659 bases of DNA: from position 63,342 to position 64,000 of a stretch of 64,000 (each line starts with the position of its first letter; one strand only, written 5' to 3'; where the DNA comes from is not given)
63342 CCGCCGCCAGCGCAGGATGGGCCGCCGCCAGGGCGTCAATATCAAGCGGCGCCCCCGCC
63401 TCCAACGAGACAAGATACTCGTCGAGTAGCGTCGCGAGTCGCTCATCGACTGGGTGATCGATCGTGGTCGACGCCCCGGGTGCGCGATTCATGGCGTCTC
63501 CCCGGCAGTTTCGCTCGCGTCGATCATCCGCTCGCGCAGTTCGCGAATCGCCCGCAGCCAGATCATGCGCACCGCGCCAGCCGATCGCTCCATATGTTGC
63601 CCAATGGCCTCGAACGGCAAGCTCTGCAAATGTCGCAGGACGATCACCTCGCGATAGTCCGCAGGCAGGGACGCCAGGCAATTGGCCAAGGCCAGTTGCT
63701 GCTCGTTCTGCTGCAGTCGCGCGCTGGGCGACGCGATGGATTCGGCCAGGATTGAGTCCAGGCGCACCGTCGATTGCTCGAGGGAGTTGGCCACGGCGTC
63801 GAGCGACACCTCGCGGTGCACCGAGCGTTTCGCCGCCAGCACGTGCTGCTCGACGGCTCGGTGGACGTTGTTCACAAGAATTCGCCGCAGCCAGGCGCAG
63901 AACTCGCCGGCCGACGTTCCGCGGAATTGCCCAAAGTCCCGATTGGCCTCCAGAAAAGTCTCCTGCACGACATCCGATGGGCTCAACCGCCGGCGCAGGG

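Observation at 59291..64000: Translationally coupled ECF sigma - Ser/Thr kinase(TPR) - unknown exported protein operon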

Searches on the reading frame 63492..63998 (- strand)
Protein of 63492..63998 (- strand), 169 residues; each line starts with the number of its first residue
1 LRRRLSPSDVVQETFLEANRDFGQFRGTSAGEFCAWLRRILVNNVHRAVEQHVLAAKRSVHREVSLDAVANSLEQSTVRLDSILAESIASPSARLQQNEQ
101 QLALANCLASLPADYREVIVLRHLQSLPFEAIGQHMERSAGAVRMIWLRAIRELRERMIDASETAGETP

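Call 5: search_protein_families(library=pfam, proteins=[window:63492-63998:-], max_evalue=0.01)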
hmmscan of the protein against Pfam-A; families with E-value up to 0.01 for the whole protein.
window:63492-63998:- (169 aa): 3 families
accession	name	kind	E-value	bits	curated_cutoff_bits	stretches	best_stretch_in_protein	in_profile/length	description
PF04545.22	Sigma70_r4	-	3.5e-10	39.7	24.1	1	107-156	1-50/50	Sigma-70, region 4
PF08281.18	Sigma70_r4_2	-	3.7e-09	36.5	25.7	1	102-150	2-50/54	Sigma-70, region 4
PF04542.20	Sigma70_r2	-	1.9e-05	24.8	24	1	2-50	18-66/71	Sigma-70 region 2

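Call 6: search_protein_families(library=ncbifam, proteins=[window:63492-63998:-], max_evalue=0.01)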
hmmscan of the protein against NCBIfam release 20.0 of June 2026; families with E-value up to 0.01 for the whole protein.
window:63492-63998:- (169 aa): 71 families (the best 25 are shown)
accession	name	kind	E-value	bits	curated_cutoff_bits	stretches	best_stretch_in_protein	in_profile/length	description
TIGR02984.1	Sig-70_plancto1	subfamily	1.6e-55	187.6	183.75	1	1-157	32-187/189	RNA polymerase sigma-70 factor, Planctomycetaceae-specific subfamily 1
TIGR02937.1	sigma70-ECF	superfamily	1.7e-21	76.5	42.9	1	4-158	25-165/165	sigma-70 family RNA polymerase sigma factor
TIGR02939.1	RpoE_Sigma70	equivalog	8.5e-17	61.8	236.15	1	8-155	48-183/190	RNA polymerase sigma factor RpoE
NF008888.0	PRK11922.1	equivalog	2.4e-16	60.1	204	1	7-158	57-196/231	RNA polymerase sigma factor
TIGR02989.1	Sig-70_gvs1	subfamily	1.7e-15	57.3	124.55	1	6-155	27-155/158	RNA polymerase sigma-70 factor, Rhodopirellula/Verrucomicrobium family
TIGR02983.1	SigE-fam_strep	subfamily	9.9e-15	54.8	141.55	1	8-158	34-158/162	SigE family RNA polymerase sigma factor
NF009166.1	PRK12513.1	equivalog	9e-13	48.4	206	1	7-160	49-188/193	RNA polymerase sigma factor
TIGR02952.1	Sig70_famx2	equivalog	9.9e-13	48.3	206.45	1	6-158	37-170/170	ECF subfamily RNA polymerase sigma factor, BldN family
NF009185.0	PRK12533.1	equivalog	4e-12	46.2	248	1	8-161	57-196/231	RNA polymerase sigma factor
NF007223.0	PRK09641.1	equivalog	9.5e-12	45.1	209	1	6-158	44-184/187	RNA polymerase sigma factor SigW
NF004113.0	PRK05602.1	equivalog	2.9e-11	43.4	208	1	8-163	73-206/211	RNA polymerase sigma factor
NF006089.0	PRK08241.1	subfamily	3.3e-11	42.8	240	1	9-164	51-210/343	RNA polymerase subunit sigma-70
NF058625.1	sigma_PG0214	equivalog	5.1e-11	42.6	130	1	55-162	57-165/170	GFO_1088 family ECF-type sigma factor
NF009171.0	PRK12518.1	equivalog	6.1e-11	42.5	208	1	8-156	54-182/191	RNA polymerase sigma factor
NF007222.0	PRK09640.1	equivalog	1.1e-10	41.3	194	1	8-164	54-188/188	RNA polymerase sigma factor SigX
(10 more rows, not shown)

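Call 11: find_homologous_proteins(query=window:63492-63998:-, max_evalue=1e-10)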
Query window:63492-63998:- (169 aa): 2092 proteins with E <= 1e-10 among 2364 candidates; the best 120 are listed.
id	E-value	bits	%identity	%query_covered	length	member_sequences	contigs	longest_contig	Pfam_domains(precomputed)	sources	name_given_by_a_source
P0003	3.6e-101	353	100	100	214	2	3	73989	PF04545.23,PF04542.21,PF08281.19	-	-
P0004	1.1e-75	270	78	100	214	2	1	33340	PF04545.23,PF04542.21,PF08281.19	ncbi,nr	ncbi:MAG: sigma-70 family RNA polymerase sigma factor [Pirellulales bacterium]|nr:sigma-70 family RN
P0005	7.9e-69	248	72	93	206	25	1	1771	PF04545.23,PF04542.21,PF08281.19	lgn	-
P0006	4.6e-68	246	70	98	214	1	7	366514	PF04545.23,PF04542.21,PF08281.19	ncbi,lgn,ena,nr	ncbi:MAG: RNA polymerase factor sigma-70 [Planctomycetaceae bacterium]|nr:RNA polymerase factor sigm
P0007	2.5e-67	243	72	93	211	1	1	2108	PF04545.23,PF04542.21,PF08281.19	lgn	-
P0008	4.4e-67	243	72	93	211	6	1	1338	PF04545.23,PF04542.21,PF08281.19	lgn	-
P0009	1.3e-66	241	71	93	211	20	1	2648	PF04545.23,PF04542.21,PF08281.19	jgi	jgi:RNA polymerase sigma-70 factor (ECF subfamily)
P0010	1.6e-66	241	74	93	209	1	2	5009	PF04545.23,PF04542.21,PF08281.19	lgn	-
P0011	1.6e-66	241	66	99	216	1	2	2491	PF04545.23,PF08281.19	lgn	-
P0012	2.8e-66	240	72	93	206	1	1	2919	PF04545.23,PF04542.21,PF08281.19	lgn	-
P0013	1.2e-65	238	70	93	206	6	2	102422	PF04545.23,PF04542.21,PF08281.19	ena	-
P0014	3.2e-65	237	71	95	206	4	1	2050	PF04545.23,PF04542.21,PF08281.19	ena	-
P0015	1.1e-64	235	69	93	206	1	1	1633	PF04545.23,PF08281.19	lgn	-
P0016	2.4e-64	234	69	93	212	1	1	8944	PF04545.23,PF08281.19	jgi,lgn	-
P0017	2.4e-64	234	68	93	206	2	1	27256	PF04545.23,PF08281.19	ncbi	ncbi:MAG: sigma-70 family RNA polymerase sigma factor [Planctomycetota bacterium]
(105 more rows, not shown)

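Call 13: find_related_loci(query=A1, collection=genome_contigs, flank=10000)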
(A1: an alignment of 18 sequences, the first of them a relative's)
Query A1 (214 aa) in genome_contigs; peptide patterns used: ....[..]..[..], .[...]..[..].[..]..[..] (x = any residue, [..] = any of these).
455 stretches matched a pattern; 413 encode a relative of the query (tblastn E <= 1e-3); the best 80 are kept; 80 distinct loci.
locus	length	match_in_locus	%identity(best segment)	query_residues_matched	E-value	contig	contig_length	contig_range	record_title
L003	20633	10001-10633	72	1-211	2e-98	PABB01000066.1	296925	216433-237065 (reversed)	MAG: Planctomycetaceae bacterium isolate NAT130 MHASMcontig_978049, whole genome shotgun sequence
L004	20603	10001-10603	74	3-203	4e-98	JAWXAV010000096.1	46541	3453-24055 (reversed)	MAG: Bythopirellula sp. isolate MP5IB2.151 k99_1106575, whole genome shotgun sequence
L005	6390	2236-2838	74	3-203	8e-98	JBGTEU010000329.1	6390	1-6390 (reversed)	MAG: Bythopirellula sp. isolate JTS-RE175 k141_1744838, whole genome shotgun sequence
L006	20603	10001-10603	73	3-203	9e-97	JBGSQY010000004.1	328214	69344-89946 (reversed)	MAG: Bythopirellula sp. isolate JTS-AC344 k141_1804974, whole genome shotgun sequence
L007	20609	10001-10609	71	3-205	5e-95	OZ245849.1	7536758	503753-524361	MAG: Bythopirellula sp. isolate a23da1fa-4258-4937-963d-949696e3e025 genome assembly, chromosome: 1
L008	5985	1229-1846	70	1-205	8e-94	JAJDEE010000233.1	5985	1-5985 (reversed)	MAG: Planctomycetota bacterium isolate OFTM389 OFTM389_232, whole genome shotgun sequence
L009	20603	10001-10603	70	3-203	1e-92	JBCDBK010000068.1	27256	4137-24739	MAG: Planctomycetota bacterium isolate P01_F01_bin.81 k141_1539661_length_27256_cov_19.2119, whole genome shotgun sequen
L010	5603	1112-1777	65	3-212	7e-91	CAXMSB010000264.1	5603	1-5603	MAG: uncultured Granulosicoccus sp. isolate 10C-St20-MC-01_bin.25.orig genome assembly, contig: k141_544866, whole genom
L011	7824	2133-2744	69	1-203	5e-90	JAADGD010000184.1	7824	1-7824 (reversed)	MAG: Planctomycetota bacterium isolate M_MetaBat.1 contig-127_17203, whole genome shotgun sequence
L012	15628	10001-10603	69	3-203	4e-90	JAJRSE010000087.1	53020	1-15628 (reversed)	MAG: Planctomycetota bacterium isolate Dive100_bin4.32 k141_650135, whole genome shotgun sequence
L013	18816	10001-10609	72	3-205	1e-95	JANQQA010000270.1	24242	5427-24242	MAG: Bythopirellula sp. isolate IP29b_bin.185 k99_3121458, whole genome shotgun sequence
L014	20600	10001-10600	68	4-203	5e-90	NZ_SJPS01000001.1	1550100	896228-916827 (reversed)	Bythopirellula polymerisocia strain Pla144 Pla144_contig00001, whole genome shotgun sequence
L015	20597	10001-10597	67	7-205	1e-89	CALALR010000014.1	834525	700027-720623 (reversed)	MAG TPA_asm: uncultured Planctomycetaceae bacterium isolate SRR7515930_bin.28_CONCOCT_v1.1_MAG genome assembly, contig:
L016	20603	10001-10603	68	3-203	9e-89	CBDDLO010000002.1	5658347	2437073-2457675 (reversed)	MAG: Bythopirellula sp. isolate 01c9a370-3b1c-4d10-843e-85d0f0aaef08 genome assembly, contig: contig_2, whole genome sho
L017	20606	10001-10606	67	4-205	5e-89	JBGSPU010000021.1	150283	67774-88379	MAG: Bythopirellula sp. isolate JTS-AC311 k141_2795863, whole genome shotgun sequence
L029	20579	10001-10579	63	11-203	4e-77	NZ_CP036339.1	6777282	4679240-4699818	Lacipirellula limnantheis strain I41 chromosome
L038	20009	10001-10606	60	1-201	3e-74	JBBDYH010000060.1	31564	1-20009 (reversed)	MAG: Pirellulales bacterium isolate LejiaD_61_23 Lejia_D_2329_length_31564_cov_13, whole genome shotgun sequence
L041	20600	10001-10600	60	4-203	4e-72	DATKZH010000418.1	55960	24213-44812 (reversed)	MAG TPA_asm: Thermoguttaceae bacterium isolate SMAG_U14240 k141_4794410, whole genome shotgun sequence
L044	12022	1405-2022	53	9-214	2e-71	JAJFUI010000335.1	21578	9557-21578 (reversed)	MAG: Planctomycetaceae bacterium isolate bin.426 k141_4096331, whole genome shotgun sequence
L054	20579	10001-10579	55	8-200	6e-66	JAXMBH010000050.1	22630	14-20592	MAG: Pirellulales bacterium isolate STL-PLA31 C1.195.fa-50, whole genome shotgun sequence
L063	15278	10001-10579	53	8-200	5e-65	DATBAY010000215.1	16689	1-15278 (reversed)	MAG TPA_asm: Lacipirellulaceae bacterium isolate SMAG_U5744 k141_1896084, whole genome shotgun sequence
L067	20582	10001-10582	55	7-200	9e-65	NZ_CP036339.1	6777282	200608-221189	Lacipirellula limnantheis strain I41 chromosome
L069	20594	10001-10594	53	8-205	2e-64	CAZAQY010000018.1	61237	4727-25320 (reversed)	MAG TPA_asm: uncultured Pirellulaceae bacterium isolate binchicken_co273_199 genome assembly, contig: NODE_525_length_61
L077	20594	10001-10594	53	8-205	2e-63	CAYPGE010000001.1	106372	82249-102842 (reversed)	MAG TPA_asm: uncultured Pirellulaceae bacterium isolate binchicken_co111_480 genome assembly, contig: NODE_296_length_10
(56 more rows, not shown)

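Call 42: find_encoding_contigs(protein=P0003, flank=10000, max_places=4)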
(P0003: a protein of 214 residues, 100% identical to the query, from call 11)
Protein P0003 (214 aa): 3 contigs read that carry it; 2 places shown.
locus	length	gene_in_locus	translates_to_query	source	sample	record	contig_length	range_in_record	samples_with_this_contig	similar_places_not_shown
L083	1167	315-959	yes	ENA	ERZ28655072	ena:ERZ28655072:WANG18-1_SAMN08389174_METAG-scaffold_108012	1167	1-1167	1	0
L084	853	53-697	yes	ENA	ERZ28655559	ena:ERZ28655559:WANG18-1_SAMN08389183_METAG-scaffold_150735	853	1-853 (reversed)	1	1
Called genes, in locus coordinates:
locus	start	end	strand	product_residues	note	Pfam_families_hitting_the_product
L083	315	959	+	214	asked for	PF04542:Sigma70_r2 (weak), PF08281:Sigma70_r4_2, PF04545:Sigma70_r4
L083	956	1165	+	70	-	?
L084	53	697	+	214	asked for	PF04542:Sigma70_r2 (weak), PF08281:Sigma70_r4_2, PF04545:Sigma70_r4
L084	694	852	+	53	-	?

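Call 46: find_encoding_contigs(protein=P0004, flank=10000, max_places=2)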
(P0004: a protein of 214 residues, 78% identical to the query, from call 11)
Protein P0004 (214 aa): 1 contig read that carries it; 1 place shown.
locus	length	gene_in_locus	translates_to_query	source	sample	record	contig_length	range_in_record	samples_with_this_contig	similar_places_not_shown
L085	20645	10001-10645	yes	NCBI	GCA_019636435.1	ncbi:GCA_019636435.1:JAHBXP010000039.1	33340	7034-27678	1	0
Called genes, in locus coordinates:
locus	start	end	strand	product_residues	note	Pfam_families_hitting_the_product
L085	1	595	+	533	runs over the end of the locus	PF07396:Porin_O_P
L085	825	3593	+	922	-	PF03176:MMPL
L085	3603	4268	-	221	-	PF09335:VTT_dom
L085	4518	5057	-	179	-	PF13428:TPR_14 (faint), PF14559:TPR_19 (faint)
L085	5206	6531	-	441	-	PF00999:Na_H_Exchanger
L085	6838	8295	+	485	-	PF00512:HisKA, PF02518:HATPase_c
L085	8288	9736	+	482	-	PF00072:Response_reg, PF00158:Sigma54_activat, PF13191:AAA_16 (weak), PF14532:Sigma54_activ_2, PF07724:AAA_2 (weak), PF07728:AAA_5, PF25601:AAA_lid_14, PF02954:HTH_8, +1 more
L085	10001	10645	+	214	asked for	PF04542:Sigma70_r2 (weak), PF08281:Sigma70_r4_2, PF04545:Sigma70_r4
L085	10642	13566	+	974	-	PF00069:Pkinase, PF07714:PK_Tyr_Ser-Thr, PF00069:Pkinase, PF07719:TPR_2 (faint), PF13424:TPR_12 (weak)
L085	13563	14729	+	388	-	-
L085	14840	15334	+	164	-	PF08818:DUF1801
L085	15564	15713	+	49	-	-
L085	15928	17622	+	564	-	PF00295:Glyco_hydro_28 (weak)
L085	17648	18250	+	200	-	-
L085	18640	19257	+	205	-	-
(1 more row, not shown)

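Call 51: search_protein_families(library=pfam, proteins=[L003:15295-19689:+, L017:14815-19293:+, L004:14723-17158:+, L038:15458-19075:+, L041:15294-17507:+, L069:14829-16580:+, L044:5961-7817:+, L077:15109-17751:+], max_evalue=0.001)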
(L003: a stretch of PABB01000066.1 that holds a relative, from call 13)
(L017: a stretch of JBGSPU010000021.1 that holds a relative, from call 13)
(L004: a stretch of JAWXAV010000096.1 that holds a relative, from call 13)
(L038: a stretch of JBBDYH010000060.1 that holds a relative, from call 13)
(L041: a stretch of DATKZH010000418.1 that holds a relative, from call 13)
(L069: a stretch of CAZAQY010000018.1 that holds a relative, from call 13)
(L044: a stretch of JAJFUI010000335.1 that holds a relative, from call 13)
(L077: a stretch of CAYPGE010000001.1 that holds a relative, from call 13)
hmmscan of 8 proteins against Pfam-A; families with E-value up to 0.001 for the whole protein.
L003:15295-19689:+ (1465 aa): 5 families
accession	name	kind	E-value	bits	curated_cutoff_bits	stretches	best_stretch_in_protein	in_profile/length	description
PF09826.15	Beta_propel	-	5.1e-114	382.3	22.4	1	531-1077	1-493/495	Beta propeller domain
PF17963.7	Big_9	-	1e-61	206.2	23.6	5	1229-1354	1-88/89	Bacterial Ig domain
PF17892.7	Cadherin_5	-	1.7e-28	98.7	26.5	3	402-459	39-97/98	Cadherin-like domain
PF17803.7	Cadherin_4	-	2.2e-19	70.1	25.1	1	1219-1260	1-44/71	Bacterial cadherin-like domain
PF19076.6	CshA_repeat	-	7e-05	23.9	27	0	1176-1212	54-90/103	Surface adhesin CshA repetitive domain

L017:14815-19293:+ (1493 aa): 5 families
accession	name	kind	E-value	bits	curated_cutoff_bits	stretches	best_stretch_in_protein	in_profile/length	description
PF09826.15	Beta_propel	-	1.7e-113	380.6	22.4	1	554-1102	1-494/495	Beta propeller domain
PF17963.7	Big_9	-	6.9e-63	210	23.6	5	386-481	8-88/89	Bacterial Ig domain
PF17892.7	Cadherin_5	-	6.2e-35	119.4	26.5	3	426-483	40-97/98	Cadherin-like domain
PF17803.7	Cadherin_4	-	7.7e-13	49.2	25.1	1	1231-1275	1-45/71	Bacterial cadherin-like domain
PF19076.6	CshA_repeat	-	9.5e-07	29.9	27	0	438-481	57-101/103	Surface adhesin CshA repetitive domain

L004:14723-17158:+ (812 aa): 1 family
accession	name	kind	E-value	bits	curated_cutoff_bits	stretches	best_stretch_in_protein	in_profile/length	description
PF09826.15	Beta_propel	-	6.6e-122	408.3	22.4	1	154-693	2-493/495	Beta propeller domain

L038:15458-19075:+ (1206 aa): 5 families
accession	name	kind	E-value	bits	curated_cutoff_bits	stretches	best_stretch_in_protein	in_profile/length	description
PF09826.15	Beta_propel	-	4.1e-119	399.1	22.4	1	144-734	1-493/495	Beta propeller domain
PF00353.25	HemolysinCabind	-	5.7e-10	39.4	23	2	1087-1121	2-36/36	RTX calcium-binding nonapeptide repeat (4 copies)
PF17963.7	Big_9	-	2e-09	38.7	23.6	1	795-881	6-88/89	Bacterial Ig domain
PF17892.7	Cadherin_5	-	3.5e-05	24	26.5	1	782-882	4-96/98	Cadherin-like domain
PF08309.17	LVIVD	-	0.00095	18.9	20.2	0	160-178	7-26/42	LVIVD repeat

L041:15294-17507:+ (738 aa): 1 family
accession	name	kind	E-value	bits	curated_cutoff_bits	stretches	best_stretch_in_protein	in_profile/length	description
PF00079.25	Serpin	-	5.4e-123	411.3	27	1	67-439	2-370/370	Serpin (serine protease inhibitor)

L069:14829-16580:+ (584 aa): 4 families
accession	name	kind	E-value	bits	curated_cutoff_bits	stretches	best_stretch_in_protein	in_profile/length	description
PF17963.7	Big_9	-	4.6e-21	75.9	23.6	2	308-397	1-88/89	Bacterial Ig domain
PF00404.24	Dockerin_1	-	8.1e-13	48.8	22.9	1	411-473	3-57/57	Dockerin type I domain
PF17803.7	Cadherin_4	-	1e-10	42.4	25.1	2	31-89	15-71/71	Bacterial cadherin-like domain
PF17892.7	Cadherin_5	-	4.6e-08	33.2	26.5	0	308-399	2-97/98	Cadherin-like domain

L044:5961-7817:+ (619 aa): 1 family
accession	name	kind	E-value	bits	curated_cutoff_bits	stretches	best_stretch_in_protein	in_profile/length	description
PF17164.10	DUF5122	-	7.9e-42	141.7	27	5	184-219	2-36/36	Domain of unknown function (DUF5122) beta-propeller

L077:15109-17751:+ (881 aa): 3 families
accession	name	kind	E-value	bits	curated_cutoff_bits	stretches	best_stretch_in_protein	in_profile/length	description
PF17963.7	Big_9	-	5.1e-10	40.5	23.6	1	446-530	19-86/89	Bacterial Ig domain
PF00404.24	Dockerin_1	-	5.9e-09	36.4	22.9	1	705-771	2-57/57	Dockerin type I domain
PF17892.7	Cadherin_5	-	8.8e-07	29.1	26.5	1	500-534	63-97/98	Cadherin-like domain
